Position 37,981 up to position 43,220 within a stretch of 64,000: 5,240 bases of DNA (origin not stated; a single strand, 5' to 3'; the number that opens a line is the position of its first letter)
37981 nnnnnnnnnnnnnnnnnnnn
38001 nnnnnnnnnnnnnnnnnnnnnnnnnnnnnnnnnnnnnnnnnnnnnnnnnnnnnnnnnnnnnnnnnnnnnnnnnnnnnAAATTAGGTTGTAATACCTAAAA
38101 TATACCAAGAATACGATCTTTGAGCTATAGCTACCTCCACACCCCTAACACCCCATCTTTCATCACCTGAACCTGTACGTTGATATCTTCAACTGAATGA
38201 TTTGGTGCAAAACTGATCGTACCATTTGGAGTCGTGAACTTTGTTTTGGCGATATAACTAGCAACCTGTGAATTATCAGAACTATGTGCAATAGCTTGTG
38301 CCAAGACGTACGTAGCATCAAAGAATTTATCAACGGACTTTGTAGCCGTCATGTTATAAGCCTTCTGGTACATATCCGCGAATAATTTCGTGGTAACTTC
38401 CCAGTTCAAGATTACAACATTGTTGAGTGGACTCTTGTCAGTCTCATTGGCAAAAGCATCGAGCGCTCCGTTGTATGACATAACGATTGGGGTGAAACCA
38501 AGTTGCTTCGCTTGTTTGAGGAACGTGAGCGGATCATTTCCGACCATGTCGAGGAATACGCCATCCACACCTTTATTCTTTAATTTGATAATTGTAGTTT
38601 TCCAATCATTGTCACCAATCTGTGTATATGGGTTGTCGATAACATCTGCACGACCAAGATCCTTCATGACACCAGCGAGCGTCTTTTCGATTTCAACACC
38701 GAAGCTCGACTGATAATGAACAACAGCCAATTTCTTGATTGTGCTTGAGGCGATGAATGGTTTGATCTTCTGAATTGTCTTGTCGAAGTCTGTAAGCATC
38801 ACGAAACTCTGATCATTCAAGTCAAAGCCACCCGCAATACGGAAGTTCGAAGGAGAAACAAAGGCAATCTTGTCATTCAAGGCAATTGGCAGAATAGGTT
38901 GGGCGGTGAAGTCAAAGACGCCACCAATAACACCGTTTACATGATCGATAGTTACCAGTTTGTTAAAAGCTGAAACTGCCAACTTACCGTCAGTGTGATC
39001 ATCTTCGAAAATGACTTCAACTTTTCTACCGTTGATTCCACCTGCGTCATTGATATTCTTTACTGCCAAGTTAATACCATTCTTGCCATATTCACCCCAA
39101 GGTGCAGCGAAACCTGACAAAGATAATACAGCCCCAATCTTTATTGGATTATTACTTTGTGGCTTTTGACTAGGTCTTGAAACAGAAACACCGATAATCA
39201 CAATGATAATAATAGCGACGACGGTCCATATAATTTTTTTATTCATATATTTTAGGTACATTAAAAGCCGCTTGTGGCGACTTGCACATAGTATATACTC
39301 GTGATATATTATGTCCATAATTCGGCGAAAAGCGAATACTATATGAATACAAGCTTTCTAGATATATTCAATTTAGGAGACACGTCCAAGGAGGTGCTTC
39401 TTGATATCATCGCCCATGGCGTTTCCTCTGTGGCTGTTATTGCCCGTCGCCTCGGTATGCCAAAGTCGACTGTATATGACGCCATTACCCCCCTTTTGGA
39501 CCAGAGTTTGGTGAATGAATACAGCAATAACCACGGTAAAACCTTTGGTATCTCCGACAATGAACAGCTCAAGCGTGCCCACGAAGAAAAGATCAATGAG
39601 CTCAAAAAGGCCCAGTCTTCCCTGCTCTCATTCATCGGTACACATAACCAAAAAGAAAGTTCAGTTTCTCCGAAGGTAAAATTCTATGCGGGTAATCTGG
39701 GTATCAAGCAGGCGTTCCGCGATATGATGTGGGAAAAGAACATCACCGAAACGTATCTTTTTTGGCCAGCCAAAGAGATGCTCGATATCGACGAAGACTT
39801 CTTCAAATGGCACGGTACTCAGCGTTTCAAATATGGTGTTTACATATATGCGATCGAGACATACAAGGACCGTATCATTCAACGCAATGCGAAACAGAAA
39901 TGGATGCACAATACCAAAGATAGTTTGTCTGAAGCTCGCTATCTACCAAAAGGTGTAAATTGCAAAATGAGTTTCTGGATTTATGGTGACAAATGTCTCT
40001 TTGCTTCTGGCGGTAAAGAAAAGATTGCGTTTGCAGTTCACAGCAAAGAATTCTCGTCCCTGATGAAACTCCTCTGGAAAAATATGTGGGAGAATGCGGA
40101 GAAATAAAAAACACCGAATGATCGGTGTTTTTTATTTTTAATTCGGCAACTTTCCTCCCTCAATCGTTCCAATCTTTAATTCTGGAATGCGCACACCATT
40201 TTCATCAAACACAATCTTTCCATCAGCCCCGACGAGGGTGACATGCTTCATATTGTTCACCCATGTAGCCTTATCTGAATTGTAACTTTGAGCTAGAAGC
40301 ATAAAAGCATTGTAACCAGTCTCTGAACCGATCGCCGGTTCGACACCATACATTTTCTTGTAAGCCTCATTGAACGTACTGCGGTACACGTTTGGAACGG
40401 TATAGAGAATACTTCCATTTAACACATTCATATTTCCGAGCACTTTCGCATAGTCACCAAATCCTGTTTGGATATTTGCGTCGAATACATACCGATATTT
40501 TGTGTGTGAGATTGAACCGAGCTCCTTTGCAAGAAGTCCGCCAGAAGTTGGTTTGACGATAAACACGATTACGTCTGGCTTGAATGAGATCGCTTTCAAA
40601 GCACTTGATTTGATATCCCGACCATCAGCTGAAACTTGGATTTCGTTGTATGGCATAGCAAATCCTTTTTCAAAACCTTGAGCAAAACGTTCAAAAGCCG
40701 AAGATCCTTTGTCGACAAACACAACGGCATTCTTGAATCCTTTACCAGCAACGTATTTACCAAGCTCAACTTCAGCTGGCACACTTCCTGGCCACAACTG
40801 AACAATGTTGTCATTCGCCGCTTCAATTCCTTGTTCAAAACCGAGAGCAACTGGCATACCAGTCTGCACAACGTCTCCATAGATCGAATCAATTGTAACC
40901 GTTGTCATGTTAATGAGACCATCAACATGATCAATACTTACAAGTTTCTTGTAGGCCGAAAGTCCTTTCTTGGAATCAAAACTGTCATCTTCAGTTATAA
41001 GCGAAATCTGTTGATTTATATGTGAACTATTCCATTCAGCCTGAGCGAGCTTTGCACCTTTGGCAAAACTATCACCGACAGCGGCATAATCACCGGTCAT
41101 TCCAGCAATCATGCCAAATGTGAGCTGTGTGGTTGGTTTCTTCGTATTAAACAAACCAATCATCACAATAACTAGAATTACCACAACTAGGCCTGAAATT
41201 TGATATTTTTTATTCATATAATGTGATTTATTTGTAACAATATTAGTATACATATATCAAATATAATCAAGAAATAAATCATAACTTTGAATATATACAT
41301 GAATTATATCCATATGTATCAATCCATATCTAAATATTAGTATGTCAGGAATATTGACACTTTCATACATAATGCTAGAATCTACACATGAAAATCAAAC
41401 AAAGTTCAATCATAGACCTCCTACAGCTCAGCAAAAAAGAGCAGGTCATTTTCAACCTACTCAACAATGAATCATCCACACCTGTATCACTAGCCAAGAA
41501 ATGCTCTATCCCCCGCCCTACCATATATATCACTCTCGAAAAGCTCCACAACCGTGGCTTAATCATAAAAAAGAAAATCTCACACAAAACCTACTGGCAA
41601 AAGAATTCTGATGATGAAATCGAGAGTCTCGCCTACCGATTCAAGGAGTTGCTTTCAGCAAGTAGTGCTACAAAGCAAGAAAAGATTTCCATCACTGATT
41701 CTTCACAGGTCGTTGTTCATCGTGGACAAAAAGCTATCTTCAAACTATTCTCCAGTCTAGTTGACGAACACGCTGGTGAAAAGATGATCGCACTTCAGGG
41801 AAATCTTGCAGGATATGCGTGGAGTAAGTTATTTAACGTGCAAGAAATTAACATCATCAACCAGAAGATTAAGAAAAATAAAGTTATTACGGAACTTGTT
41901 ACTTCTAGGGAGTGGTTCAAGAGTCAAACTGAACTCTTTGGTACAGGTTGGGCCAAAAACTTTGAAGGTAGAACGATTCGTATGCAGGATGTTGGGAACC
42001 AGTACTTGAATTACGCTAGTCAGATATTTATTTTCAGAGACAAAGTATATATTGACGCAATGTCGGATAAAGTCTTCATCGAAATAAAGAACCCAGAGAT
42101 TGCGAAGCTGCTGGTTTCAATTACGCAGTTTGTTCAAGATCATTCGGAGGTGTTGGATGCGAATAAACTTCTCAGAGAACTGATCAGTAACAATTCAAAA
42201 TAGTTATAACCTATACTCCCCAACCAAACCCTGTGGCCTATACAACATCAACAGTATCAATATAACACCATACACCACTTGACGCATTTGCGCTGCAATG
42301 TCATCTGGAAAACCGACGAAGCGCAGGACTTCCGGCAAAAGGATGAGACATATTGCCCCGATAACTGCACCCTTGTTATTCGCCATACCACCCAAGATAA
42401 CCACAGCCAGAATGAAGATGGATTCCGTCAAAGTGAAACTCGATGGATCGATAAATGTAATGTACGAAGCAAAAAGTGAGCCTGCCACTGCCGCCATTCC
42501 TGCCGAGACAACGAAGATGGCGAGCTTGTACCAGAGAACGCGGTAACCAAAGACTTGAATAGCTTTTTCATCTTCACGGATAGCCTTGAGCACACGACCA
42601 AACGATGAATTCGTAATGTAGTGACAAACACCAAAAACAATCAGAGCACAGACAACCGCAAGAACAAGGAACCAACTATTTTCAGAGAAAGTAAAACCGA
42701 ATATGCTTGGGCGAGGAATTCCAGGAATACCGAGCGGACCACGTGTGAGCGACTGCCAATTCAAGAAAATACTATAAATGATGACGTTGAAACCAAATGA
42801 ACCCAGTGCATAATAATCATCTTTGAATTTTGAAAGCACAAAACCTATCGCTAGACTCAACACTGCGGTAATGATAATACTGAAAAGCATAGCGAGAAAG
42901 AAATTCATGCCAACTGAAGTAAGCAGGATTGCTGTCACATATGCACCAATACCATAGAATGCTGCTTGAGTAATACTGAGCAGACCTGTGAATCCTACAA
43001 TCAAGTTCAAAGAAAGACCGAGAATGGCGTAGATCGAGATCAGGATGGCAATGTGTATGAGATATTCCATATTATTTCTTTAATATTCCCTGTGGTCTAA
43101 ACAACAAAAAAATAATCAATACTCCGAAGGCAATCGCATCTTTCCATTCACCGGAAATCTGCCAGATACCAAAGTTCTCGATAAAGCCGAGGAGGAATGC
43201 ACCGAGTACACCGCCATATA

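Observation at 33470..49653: One LivFGHM-type ABC translocator served by seven paralogous substrate-binding proteins, four with a dedicated TrmB-family regulator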

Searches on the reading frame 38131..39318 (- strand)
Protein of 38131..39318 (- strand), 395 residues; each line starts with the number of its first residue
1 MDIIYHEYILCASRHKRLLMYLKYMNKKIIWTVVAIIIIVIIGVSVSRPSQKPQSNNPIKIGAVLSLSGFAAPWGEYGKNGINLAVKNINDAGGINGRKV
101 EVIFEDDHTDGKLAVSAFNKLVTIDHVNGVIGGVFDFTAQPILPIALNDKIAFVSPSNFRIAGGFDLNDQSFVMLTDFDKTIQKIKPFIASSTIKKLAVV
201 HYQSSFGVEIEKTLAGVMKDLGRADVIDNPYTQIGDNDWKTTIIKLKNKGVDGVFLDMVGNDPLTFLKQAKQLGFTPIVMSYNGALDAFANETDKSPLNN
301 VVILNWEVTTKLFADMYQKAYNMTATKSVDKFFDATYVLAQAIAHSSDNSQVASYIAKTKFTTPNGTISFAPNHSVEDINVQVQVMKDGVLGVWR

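Call 3: search_protein_families(library=pfam, proteins=[window:38131-39318:-], max_evalue=0.01)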
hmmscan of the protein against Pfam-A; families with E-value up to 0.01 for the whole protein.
window:38131-39318:- (395 aa): 3 families
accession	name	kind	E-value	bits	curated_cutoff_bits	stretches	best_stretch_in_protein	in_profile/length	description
PF13458.12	Peripla_BP_6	-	1.6e-47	163.3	31.7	1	58-377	1-330/343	Periplasmic binding protein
PF13433.12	Peripla_BP_5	-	2.2e-23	83.4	27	1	59-389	1-340/363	Periplasmic binding protein domain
PF01094.35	ANF_receptor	-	1.8e-13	50.7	25.4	1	81-384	5-348/353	Receptor family ligand binding region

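Call 71: search_protein_families(library=ncbifam, proteins=[window:38131-39246:-], max_evalue=0.001)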
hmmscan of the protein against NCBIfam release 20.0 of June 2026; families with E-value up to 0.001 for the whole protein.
window:38131-39246:- (371 aa): 3 families
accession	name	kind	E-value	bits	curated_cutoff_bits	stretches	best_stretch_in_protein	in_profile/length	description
NF011933.0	PRK15404.1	subfamily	8.1e-27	94.2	477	1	27-359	23-357/370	high-affinity branched-chain amino acid ABC transporter substrate-binding protein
TIGR03407.1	urea_ABC_UrtA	exception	2.4e-20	72.8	492.75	1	35-367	1-345/361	urea ABC transporter substrate-binding protein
TIGR03669.1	urea_ABC_arch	equivalog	6.2e-13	48.5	494.8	1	36-319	2-277/375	urea ABC transporter substrate-binding protein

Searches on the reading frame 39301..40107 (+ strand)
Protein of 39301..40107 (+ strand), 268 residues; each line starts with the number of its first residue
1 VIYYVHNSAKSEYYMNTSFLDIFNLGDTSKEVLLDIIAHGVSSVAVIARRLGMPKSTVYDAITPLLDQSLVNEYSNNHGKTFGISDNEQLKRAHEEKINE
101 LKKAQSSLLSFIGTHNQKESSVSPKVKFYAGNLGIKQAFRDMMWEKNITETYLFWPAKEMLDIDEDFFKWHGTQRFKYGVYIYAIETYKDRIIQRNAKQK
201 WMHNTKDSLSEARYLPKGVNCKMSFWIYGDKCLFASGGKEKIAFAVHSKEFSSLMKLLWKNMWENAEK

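Call 3: search_protein_families(library=pfam, proteins=[window:39301-40107:+], max_evalue=0.01)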
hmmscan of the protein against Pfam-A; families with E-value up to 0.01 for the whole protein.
window:39301-40107:+ (268 aa): 5 families
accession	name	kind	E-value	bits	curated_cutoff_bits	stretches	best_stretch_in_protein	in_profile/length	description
PF01978.25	TrmB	-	4.3e-06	26.9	25.6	1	21-73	2-54/68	Sugar-specific transcriptional regulator TrmB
PF09339.16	HTH_IclR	-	0.00027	21.1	22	1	33-68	8-45/52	IclR helix-turn-helix domain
PF12840.13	HTH_20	-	0.0024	18.3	27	1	32-72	9-49/51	Helix-turn-helix domain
PF13551.12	HTH_29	-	0.0047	17.4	28.1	1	36-62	7-33/64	Winged helix-turn helix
PF12802.13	MarR_2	-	0.0066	17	27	0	34-71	11-50/61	MarR family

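Call 71: search_protein_families(library=ncbifam, proteins=[window:39343-40107:+], max_evalue=0.001)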
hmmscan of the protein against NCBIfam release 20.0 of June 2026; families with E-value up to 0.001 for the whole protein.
window:39343-40107:+ (254 aa): 4 families
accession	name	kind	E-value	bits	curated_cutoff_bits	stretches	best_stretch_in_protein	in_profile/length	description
TIGR01884.1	cas_HTH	subfamily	9.5e-05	21.9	60.2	1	9-66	138-194/202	CRISPR-associated CARF protein Csa3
NF047392.1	TransRegTrmBHalo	equivalog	0.0002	20.5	500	1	7-77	14-84/349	HTH-type sugar sensing transcriptional regulator TrmB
NF053606.1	Sta1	subfamily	0.00036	20.6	80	1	8-64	15-71/100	Sta1 family transcriptional regulator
NF049902.1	FTL_1293_fam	exception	0.00088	19.5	170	0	16-94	12-86/150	FTL_1293 family small RNA FtrC-regulated protein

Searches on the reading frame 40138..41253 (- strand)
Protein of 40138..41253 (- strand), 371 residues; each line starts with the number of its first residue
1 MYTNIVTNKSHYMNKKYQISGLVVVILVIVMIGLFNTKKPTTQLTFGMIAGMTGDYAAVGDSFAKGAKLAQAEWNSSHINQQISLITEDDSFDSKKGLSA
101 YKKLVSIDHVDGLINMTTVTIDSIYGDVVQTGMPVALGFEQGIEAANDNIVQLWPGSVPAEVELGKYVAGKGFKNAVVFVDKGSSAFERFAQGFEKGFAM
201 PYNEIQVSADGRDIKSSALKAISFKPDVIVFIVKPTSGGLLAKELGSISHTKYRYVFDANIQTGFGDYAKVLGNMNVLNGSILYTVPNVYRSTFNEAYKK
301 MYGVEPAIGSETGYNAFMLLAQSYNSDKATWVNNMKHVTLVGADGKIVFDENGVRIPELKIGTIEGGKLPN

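Call 3: search_protein_families(library=pfam, proteins=[window:40138-41253:-], max_evalue=0.01)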
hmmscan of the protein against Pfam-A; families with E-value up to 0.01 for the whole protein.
window:40138-41253:- (371 aa): 2 families
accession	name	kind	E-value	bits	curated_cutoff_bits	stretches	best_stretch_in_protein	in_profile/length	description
PF13458.12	Peripla_BP_6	-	2.3e-19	70.7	31.7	1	44-353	2-327/343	Periplasmic binding protein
PF01094.35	ANF_receptor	-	5e-05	22.9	25.4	1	176-361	122-347/353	Receptor family ligand binding region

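Call 71: search_protein_families(library=ncbifam, proteins=[window:40138-41217:-], max_evalue=0.001)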
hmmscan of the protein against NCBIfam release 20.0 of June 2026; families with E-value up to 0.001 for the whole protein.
window:40138-41217:- (359 aa): 0 families

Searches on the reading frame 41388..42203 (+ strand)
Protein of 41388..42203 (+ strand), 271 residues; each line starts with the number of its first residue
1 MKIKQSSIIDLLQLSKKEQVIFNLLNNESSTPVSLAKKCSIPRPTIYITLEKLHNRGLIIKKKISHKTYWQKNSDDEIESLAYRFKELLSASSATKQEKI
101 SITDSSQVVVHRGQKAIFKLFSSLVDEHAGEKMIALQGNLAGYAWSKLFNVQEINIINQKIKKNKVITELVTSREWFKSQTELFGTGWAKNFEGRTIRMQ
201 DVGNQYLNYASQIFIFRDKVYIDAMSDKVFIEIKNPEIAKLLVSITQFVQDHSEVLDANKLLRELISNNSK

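Call 3: search_protein_families(library=pfam, proteins=[window:41388-42203:+], max_evalue=0.01)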
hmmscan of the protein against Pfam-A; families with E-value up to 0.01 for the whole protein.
window:41388-42203:+ (271 aa): 2 families
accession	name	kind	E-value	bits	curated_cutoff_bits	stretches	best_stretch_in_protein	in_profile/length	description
PF01978.25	TrmB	-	1.3e-08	35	25.6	1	20-69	13-62/68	Sugar-specific transcriptional regulator TrmB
PF25213.1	HVO_A0261_N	-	0.00051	20.3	35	1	9-62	4-57/86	HVO_A0261 N-terminal domain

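Call 71: search_protein_families(library=ncbifam, proteins=[window:41388-42203:+], max_evalue=0.001)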
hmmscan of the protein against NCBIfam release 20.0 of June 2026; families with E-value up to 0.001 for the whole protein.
window:41388-42203:+ (271 aa): 2 families
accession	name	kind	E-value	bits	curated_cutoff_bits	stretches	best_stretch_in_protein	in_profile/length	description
NF053606.1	Sta1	subfamily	0.00096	19.2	80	0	14-68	18-73/100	Sta1 family transcriptional regulator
NF040939.2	trans_reg_lrs14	equivalog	0.00098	19.1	90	0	12-67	17-74/103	Lrs14 family HTH-type transcriptional regulator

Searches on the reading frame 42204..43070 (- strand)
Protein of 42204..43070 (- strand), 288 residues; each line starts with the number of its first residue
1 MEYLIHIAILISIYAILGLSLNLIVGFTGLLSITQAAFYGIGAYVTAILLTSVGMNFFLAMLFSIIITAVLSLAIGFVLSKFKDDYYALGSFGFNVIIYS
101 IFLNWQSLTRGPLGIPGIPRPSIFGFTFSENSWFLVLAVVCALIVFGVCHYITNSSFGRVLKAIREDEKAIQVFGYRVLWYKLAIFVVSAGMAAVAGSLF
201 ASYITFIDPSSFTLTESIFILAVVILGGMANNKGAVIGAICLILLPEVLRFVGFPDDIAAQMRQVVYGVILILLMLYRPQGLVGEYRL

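Call 3: search_protein_families(library=pfam, proteins=[window:42204-43070:-], max_evalue=0.01)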
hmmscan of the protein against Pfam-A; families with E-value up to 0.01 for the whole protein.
window:42204-43070:- (288 aa): 1 family
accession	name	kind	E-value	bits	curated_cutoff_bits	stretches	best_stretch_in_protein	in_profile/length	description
PF02653.21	BPD_transp_2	-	2.9e-50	171.4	26.8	1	4-274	2-268/269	Branched-chain amino acid transport system / permease component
